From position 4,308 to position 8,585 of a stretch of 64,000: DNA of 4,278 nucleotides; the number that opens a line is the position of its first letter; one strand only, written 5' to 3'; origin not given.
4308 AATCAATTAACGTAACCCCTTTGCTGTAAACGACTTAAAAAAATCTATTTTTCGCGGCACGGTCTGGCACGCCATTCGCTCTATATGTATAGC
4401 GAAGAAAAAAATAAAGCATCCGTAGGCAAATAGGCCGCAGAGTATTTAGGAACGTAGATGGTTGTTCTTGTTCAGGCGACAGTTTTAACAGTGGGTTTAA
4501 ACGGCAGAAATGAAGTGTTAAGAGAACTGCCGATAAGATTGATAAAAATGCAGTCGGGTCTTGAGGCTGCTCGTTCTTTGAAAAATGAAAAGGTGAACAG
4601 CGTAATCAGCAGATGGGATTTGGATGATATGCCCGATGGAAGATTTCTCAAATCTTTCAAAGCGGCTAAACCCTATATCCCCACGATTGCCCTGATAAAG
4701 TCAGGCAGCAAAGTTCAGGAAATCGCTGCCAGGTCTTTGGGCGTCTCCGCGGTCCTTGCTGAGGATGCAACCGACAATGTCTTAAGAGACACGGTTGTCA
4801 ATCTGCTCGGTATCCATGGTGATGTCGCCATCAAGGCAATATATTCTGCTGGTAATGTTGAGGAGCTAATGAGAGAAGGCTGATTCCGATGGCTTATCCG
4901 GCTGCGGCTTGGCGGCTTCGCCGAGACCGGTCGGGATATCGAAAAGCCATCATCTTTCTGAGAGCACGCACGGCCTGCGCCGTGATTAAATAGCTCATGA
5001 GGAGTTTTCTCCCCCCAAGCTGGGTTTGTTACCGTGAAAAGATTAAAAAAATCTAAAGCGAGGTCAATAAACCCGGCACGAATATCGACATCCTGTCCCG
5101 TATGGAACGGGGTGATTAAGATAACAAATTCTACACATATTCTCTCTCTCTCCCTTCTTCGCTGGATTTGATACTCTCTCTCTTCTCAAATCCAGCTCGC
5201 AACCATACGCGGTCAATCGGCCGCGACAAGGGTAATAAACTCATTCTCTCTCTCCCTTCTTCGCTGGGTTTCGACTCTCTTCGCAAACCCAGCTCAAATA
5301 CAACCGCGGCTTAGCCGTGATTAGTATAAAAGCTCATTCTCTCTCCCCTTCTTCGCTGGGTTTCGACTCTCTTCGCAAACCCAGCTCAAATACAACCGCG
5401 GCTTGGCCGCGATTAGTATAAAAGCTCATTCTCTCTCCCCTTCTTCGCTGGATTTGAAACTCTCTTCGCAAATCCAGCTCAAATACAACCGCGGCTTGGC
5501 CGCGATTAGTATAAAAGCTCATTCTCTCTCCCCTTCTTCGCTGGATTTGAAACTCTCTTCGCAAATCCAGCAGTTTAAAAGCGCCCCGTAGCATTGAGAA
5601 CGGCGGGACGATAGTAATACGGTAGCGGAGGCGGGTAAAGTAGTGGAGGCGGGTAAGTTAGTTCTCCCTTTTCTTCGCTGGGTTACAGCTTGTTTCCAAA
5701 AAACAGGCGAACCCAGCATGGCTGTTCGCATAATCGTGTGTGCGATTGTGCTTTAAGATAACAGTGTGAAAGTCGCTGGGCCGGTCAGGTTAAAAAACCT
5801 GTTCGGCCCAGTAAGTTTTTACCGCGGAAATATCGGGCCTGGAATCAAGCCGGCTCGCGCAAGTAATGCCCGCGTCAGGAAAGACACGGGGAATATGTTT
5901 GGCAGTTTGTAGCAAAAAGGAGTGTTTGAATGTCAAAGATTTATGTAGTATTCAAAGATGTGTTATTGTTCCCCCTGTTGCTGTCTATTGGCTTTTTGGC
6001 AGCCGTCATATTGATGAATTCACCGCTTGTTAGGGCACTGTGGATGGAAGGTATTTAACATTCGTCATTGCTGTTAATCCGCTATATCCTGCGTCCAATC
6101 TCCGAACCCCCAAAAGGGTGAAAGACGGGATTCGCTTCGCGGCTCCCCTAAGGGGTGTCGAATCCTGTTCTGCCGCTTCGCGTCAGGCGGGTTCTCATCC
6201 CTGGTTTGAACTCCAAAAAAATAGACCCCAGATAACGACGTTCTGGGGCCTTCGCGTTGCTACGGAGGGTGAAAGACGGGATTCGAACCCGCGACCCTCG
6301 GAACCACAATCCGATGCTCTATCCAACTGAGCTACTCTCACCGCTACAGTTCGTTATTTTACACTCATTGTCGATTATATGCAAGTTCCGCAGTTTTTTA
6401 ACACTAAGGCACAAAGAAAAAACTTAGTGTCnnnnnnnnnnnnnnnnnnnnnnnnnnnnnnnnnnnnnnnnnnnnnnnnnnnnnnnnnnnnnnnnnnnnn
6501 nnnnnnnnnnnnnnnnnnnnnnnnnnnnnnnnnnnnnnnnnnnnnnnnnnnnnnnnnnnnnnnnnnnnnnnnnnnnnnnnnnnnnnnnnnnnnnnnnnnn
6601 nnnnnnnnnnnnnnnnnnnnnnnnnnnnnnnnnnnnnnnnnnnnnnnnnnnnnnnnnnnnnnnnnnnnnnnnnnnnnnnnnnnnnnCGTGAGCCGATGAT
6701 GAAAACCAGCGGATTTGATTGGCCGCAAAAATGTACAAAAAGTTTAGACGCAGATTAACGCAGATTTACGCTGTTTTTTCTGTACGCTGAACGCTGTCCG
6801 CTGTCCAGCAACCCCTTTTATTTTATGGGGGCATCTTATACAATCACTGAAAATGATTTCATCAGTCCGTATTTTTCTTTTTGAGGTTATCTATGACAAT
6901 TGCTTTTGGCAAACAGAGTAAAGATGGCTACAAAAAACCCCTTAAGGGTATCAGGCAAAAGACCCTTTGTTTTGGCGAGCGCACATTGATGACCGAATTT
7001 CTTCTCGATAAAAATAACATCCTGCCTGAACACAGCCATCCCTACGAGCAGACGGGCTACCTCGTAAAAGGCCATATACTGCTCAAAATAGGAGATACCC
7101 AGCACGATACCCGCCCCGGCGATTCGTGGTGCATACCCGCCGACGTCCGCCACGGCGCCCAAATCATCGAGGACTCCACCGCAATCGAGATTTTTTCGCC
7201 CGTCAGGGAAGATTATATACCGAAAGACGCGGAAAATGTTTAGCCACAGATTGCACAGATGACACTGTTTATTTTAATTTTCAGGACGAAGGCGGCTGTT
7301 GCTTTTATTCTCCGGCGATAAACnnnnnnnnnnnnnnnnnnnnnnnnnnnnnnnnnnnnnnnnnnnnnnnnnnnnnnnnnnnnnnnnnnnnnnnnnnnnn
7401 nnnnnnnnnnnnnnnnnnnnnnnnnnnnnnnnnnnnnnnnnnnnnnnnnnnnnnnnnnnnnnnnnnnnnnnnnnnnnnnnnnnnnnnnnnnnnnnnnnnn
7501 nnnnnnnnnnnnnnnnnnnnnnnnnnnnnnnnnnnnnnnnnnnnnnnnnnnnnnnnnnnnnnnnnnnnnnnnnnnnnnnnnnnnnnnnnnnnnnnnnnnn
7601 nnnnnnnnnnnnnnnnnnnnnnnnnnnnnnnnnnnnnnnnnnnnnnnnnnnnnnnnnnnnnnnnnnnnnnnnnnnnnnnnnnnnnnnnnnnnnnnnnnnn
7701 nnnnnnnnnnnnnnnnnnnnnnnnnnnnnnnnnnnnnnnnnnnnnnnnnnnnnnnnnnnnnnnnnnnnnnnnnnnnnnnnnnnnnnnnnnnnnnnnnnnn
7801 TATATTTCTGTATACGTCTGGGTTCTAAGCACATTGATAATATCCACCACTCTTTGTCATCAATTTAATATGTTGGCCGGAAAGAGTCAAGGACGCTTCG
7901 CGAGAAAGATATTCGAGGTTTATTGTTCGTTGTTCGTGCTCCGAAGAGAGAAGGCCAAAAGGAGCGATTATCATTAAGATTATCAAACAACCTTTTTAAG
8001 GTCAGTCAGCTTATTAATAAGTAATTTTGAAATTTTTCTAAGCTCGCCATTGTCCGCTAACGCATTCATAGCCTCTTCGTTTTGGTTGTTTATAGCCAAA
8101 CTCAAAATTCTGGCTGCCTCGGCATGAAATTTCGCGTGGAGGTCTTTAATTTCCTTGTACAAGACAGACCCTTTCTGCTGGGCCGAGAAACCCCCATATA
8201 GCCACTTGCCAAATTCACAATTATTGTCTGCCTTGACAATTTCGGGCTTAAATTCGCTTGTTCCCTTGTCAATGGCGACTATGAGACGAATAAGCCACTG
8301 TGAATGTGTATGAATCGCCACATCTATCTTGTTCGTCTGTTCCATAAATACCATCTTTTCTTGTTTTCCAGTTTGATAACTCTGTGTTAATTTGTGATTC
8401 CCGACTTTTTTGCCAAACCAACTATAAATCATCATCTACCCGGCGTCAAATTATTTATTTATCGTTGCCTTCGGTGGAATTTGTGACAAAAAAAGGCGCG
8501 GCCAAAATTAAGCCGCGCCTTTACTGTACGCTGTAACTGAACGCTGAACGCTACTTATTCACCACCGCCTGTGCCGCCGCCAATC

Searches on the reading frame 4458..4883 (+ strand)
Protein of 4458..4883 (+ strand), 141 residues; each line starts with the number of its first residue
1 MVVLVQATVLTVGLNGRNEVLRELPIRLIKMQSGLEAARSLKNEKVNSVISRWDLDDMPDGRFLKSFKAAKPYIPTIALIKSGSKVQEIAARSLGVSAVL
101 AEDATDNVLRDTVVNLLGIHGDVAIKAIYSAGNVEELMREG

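Call 10: search_protein_families(library=pfam, proteins=[window:4458-4883:+], max_evalue=0.01)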
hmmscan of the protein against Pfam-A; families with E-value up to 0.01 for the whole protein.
window:4458-4883:+ (141 aa): 1 family
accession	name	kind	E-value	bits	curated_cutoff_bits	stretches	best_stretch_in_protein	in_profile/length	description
PF00072.30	Response_reg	-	0.0065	17.1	30.2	1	19-112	16-109/111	Response regulator receiver domain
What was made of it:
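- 4458..4883 (+): 141-aa pseudo-receiver protein. It shows only weak similarity to the response-regulator receiver domain. By my reading of the sequence, the acidic pocket residues near the N-terminus are replaced. Pfam Response_reg E=0.0065, below the cutoff (call 10).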

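Call 12: find_homologous_proteins(query=window:4458-4883:+)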
Query window:4458-4883:+ (141 aa): 752 proteins with E <= 0.001 among 1492 candidates; the best 120 are listed.
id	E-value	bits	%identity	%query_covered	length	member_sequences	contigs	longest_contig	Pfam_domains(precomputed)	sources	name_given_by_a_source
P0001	3.2e-80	284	99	100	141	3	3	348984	-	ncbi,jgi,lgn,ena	ncbi:MAG: hypothetical protein ABSB11_02415 [Sedimentisphaerales bacterium]|jgi:DNA-binding NarL/Fix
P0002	1.3e-77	276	96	100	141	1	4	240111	-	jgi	jgi:DNA-binding NarL/FixJ family response regulator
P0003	6.8e-77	274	94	100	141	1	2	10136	-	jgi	jgi:DNA-binding NarL/FixJ family response regulator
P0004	6.8e-75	267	93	100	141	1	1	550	-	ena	-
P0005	3.0e-74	265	92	100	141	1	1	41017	-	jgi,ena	-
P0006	3.6e-74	265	94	100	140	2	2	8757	-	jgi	jgi:DNA-binding NarL/FixJ family response regulator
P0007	3.6e-74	265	91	100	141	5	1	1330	-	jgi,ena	-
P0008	1.1e-73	263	93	100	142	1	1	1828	-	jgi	-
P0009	1.3e-73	263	89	100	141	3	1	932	-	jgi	jgi:DNA-binding NarL/FixJ family response regulator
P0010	1.5e-73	263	92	100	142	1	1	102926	-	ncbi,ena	-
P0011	1.8e-73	263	91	100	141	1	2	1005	-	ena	-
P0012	2.7e-73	262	92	100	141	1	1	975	-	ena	-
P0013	3.2e-73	262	89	100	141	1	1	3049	-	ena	-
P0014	5.9e-73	261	92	99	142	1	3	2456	-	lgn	-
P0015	8.7e-73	260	89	100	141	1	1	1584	-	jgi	jgi:DNA-binding NarL/FixJ family response regulator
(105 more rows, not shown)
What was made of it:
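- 4458..4883 (+): 752 homologues, all in Sedimentisphaerales-type MAGs (call 12).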

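Call 17: find_related_loci(query=A1, collection=genome_contigs, flank=4000)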
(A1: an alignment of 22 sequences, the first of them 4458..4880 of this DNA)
Query A1 (141 aa) in genome_contigs; peptide patterns used: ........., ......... (x = any residue, [..] = any of these).
48 stretches matched a pattern; 37 encode a relative of the query (tblastn E <= 1e-3); 37 distinct loci.
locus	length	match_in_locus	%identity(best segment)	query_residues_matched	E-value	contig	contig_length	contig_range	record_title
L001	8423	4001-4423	99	1-141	1e-89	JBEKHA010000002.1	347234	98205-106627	MAG: Sedimentisphaerales bacterium isolate SPRUCE 266 SPRUCE_266_2, whole genome shotgun sequence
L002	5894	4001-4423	94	1-141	1e-85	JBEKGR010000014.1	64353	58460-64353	MAG: Sedimentisphaerales bacterium isolate SPRUCE 258 SPRUCE_258_14, whole genome shotgun sequence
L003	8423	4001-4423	89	1-141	1e-81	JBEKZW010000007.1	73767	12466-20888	MAG: Sedimentisphaerales bacterium isolate SPRUCE 79 SPRUCE_79_7, whole genome shotgun sequence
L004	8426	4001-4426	91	1-141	1e-81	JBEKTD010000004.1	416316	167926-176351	MAG: Sedimentisphaerales bacterium isolate SPRUCE 54 SPRUCE_54_4, whole genome shotgun sequence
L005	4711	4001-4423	89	1-141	2e-81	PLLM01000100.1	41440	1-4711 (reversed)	MAG: Phycisphaerales bacterium isolate fen_1362 73.20120800_E3X.35_contig_1559, whole genome shotgun sequence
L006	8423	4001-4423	89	1-141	1e-80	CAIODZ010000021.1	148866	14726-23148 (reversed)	MAG: uncultured Phycisphaerales bacterium isolate A3_bin-117 genome assembly, contig: bin-117:21/70, whole genome shotgu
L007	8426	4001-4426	91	1-141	9e-81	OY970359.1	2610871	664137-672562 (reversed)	MAG: uncultured Phycisphaerales bacterium isolate MFD01231.bin.c.4 genome assembly, chromosome: 1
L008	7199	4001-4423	88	1-141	1e-80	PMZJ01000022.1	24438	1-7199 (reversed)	MAG: Phycisphaerales bacterium isolate fen_1345 73.20110800_E3D.38_contig_12320, whole genome shotgun sequence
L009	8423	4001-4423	87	1-141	3e-80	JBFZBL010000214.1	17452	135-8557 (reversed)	MAG: Phycisphaerae bacterium isolate PPR_0493 k121_2005262, whole genome shotgun sequence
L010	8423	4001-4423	87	1-141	1e-79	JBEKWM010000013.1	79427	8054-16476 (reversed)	MAG: Sedimentisphaerales bacterium isolate SPRUCE 628 SPRUCE_628_13, whole genome shotgun sequence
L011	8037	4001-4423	84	1-141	4e-76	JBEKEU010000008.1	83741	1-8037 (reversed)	MAG: Sedimentisphaerales bacterium isolate SPRUCE 213 SPRUCE_213_8, whole genome shotgun sequence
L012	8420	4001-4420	81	1-140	1e-73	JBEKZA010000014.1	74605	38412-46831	MAG: Sedimentisphaerales bacterium isolate SPRUCE 688 SPRUCE_688_14, whole genome shotgun sequence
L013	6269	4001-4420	76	1-140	3e-71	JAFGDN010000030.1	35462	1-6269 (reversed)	MAG: Sedimentisphaerales bacterium isolate Zod_Metabat.1177 k87_4883145, whole genome shotgun sequence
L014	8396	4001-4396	83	1-132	6e-71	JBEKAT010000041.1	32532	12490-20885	MAG: Sedimentisphaerales bacterium isolate SPRUCE 119 SPRUCE_119_41, whole genome shotgun sequence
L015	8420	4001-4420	76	1-140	2e-70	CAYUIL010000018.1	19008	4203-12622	MAG TPA_asm: uncultured Pirellulales bacterium isolate binchicken_co34_208 genome assembly, contig: NODE_4622_length_190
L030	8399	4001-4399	66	1-133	3e-56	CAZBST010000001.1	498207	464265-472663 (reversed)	MAG TPA_asm: uncultured Pirellulales bacterium isolate SRP323688_co1_230 genome assembly, contig: NODE_13_length_498207_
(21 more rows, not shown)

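Call 67: search_protein_families(library=ncbifam, proteins=[L001:2573-3647:+, window:4458-4883:+, L014:7626-8351:+, L009:5409-6080:+, L030:5234-5854:+], max_evalue=0.01)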
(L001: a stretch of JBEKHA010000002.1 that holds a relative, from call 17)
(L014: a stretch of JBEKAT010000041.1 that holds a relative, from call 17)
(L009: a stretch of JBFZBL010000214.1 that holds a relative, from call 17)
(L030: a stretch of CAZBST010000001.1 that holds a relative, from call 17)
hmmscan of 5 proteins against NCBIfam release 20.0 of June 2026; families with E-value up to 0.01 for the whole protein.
L001:2573-3647:+ (357 aa): 29 families (the best 25 are shown)
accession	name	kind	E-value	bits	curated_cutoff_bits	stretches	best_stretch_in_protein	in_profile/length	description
NF038308.1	RNA_repair_RtcR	equivalog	2.6e-90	303.8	650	1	38-338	177-505/530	RNA repair transcriptional activator RtcR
NF041552.1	TF_PrdR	equivalog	5.9e-90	302.2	795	1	37-344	263-576/577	sigma-54 dependent transcriptional regulator PrdR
NF003451.0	PRK05022.1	equivalog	1.3e-89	301.2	476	1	24-346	173-510/512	nitric oxide reductase transcriptional regulator NorR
TIGR01817.1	nifA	equivalog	2.5e-87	293.9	528.85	1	19-286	174-440/534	nif-specific transcriptional activator NifA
TIGR02915.1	PEP_resp_reg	equivalog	8.1e-85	285.3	502.6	1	39-346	137-444/445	PEP-CTERM-box response regulator transcription factor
NF050807.1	TransRegFlbDCaul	equivalog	3.4e-84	283.3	750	1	39-342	116-436/454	sigma-54-dependent transcriptional regulator FlbD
NF008469.0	PRK11361.1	equivalog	1.2e-82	278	714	1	39-349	141-459/461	acetoacetate metabolism transcriptional regulator AtoC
TIGR01818.1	ntrC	equivalog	1.6e-80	271.2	558.6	1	26-292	119-385/463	nitrogen regulation protein NR(I)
NF007689.0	PRK10365.1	equivalog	6.1e-80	269.2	760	1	34-337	132-435/441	sigma-54-dependent response regulator transcription factor ZraR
TIGR02329.1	propionate_PrpR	equivalog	1.3e-78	265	499.2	1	21-342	191-525/526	propionate catabolism operon regulatory protein PrpR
NF011695.0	PRK15115.1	equivalog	2e-76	257.6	763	1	38-349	132-441/445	two-component system response regulator GlrR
NF049963.1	RespRegFlgRCampy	domain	3.1e-76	257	750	1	28-344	121-427/429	fla regulon two-component system response regulator FlgR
NF011953.0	PRK15424.1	equivalog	8e-76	255.7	703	1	22-343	200-533/538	propionate catabolism operon regulatory protein PrpR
NF041946.1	LuxO_transreg_Vib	equivalog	1.4e-74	251.6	800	1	24-300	118-392/463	quorum-sensing sigma-54 dependent transcriptional regulator LuxO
NF041906.1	V4R_TF_MobR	exception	2.5e-71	240.8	999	1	42-343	233-543/544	phenol degradation transcriptional regulator MobR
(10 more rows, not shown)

window:4458-4883:+ (141 aa): 3 families
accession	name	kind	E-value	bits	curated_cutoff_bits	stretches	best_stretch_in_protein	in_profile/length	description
NF011695.0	PRK15115.1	equivalog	1.8e-06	27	763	1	28-108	33-113/445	two-component system response regulator GlrR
NF007901.0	PRK10610.1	equivalog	0.0051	16.9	189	1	20-111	24-118/129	chemotaxis response regulator CheY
NF053512.1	nitric_RR_NosR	exception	0.0052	15.9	400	1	19-77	16-74/422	response regulator c-di-GMP phosphodiesterase, NosR family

L014:7626-8351:+ (241 aa): 1 family
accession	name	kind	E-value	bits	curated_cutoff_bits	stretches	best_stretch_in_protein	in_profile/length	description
NF033554.9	floc_PepA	equivalog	0.0024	17.7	80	1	112-237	134-254/261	flocculation-associated PEP-CTERM protein PepA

L009:5409-6080:+ (223 aa): 6 families
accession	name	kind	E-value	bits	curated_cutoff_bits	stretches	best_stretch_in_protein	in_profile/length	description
NF033554.9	floc_PepA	equivalog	0.00016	21.6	80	1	67-221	120-258/261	flocculation-associated PEP-CTERM protein PepA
TIGR02595.1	PEP_CTERM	domain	0.00035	21.2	16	1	202-221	1-22/24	PEP-CTERM sorting domain-containing protein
NF038129.1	PEP_NF038129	equivalog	0.0011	18.8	65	1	170-218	138-187/194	NF038129 family PEP-CTERM protein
NF035944.1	PEPxxWA-CTERM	domain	0.0036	17.2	35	1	202-221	1-24/24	PEPxxWA-CTERM sorting domain-containing protein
NF038120.1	PEP_CTERM_QFxxD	subfamily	0.007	16.3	80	0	200-221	191-212/215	NF038120 family PEP-CTERM protein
NF038126.1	PEP_CTERM_FxDxF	subfamily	0.0085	16.3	50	0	169-221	109-165/165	FxDxF family PEP-CTERM protein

L030:5234-5854:+ (206 aa): 5 families
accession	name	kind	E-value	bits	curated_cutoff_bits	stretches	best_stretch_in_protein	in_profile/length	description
NF033554.9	floc_PepA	equivalog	9.3e-06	25.6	80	1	177-203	232-258/261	flocculation-associated PEP-CTERM protein PepA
NF038120.1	PEP_CTERM_QFxxD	subfamily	4.6e-05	23.4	80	1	166-203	177-214/215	NF038120 family PEP-CTERM protein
TIGR02595.1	PEP_CTERM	domain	0.00012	22.6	16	1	182-204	1-23/24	PEP-CTERM sorting domain-containing protein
NF038124.1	PEP_CTERM_TLD_A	exception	0.0022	17.6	100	1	155-203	181-234/235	PEP_CTERM-anchored TLD domain-containing protein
NF038125.1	PEP_CTERM_THxN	subfamily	0.007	16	85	0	181-203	219-244/246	THxN family PEP-CTERM protein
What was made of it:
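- On PrsR/PrsK PEP-CTERM regulatory system: There is no receiver domain (calls 10, 67).
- Closest known: PEP-CTERM/exosortase regulation by PrsK/PrsR and sigma-54. Different: The EBP here lacks a receiver and scores far below the PrsR cutoff (285 against 502 bits, call 67).
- No candidate RNA-binding protein gene is conserved in the neighbourhood (calls 10, 67).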

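Call 75: predict_structure(alignment_id=A1)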
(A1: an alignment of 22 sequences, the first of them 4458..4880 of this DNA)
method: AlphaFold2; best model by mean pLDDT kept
length: 141 residues; sequences in the alignment: 22
mean_pLDDT: 51.5   pTM: 0.54
mean pLDDT of the five models: 51.5, 51.0, 50.3, 49.8, 45.8
residues with pLDDT >= 90: 0; 70-90: 23; 50-70: 46; < 50: 72
segments of 3 or more residues with pLDDT < 50: 1-33, 35-57, 126-141
pLDDT, mean of each block of 10 residues (from residue 1): 40 39 42 42 32 40 61 67 71 71 71 68 46 34 32
secondary structure, 60 per line:
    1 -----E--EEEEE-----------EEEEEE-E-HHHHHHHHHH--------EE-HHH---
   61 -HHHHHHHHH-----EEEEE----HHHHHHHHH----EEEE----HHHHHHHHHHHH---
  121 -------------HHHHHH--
elements in order: E9-13 E25-30 H34-43 H62-70 E76-80 H85-93 E98-101 H106-117 H134-139
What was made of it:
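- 4458..4883 (+): The AlphaFold model is poor, pLDDT 51.5 (call 75).
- Tried and rejected: Too poor (pLDDT 51.5) to justify a fold search (call 75).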

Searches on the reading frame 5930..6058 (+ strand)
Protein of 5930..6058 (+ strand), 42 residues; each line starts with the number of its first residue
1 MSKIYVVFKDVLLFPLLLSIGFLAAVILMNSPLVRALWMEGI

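Call 67: search_protein_families(library=ncbifam, proteins=[window:5930-6058:+], max_evalue=0.01)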
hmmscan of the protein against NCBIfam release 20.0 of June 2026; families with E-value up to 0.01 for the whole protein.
window:5930-6058:+ (42 aa): 0 families
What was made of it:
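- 5930..6058 (+): Conserved 42-aa hydrophobic small ORF (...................................) with an AAGGAG ribosome-binding site, just after the array. No family match (call 67).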

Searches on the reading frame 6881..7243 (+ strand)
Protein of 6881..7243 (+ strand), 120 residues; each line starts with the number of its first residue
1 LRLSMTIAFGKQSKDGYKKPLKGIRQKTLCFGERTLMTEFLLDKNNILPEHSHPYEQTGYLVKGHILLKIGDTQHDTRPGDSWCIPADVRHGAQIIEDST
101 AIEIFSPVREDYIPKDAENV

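Call 10: search_protein_families(library=pfam, proteins=[window:6881-7243:+], max_evalue=0.01)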
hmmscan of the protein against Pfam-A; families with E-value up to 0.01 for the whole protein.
window:6881-7243:+ (120 aa): 2 families
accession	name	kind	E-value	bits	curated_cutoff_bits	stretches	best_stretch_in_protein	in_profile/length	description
PF07883.17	Cupin_2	-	9.3e-12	44.9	27.2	1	43-99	6-62/70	Cupin domain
PF02311.25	AraC_binding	-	3.2e-05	24.1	21.1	1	49-97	17-65/135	AraC-like ligand binding domain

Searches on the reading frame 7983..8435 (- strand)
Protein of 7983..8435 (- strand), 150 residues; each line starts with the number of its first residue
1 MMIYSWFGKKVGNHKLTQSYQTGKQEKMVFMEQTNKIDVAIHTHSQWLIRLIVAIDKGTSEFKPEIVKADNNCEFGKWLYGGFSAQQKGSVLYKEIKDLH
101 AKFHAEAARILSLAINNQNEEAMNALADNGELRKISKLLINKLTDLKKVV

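Call 10: search_protein_families(library=pfam, proteins=[window:7983-8435:-], max_evalue=0.01)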
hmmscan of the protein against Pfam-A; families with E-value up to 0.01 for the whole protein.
window:7983-8435:- (150 aa): 2 families
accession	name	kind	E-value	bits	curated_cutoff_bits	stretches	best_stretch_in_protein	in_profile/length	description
PF13682.11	CZB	-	3e-13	50.4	29.4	1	44-111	1-64/64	Chemoreceptor zinc-binding domain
PF12729.13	4HB_MCP_1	-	2.3e-05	24.4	27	1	79-148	97-167/181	Four helix bundle sensory module for signal transduction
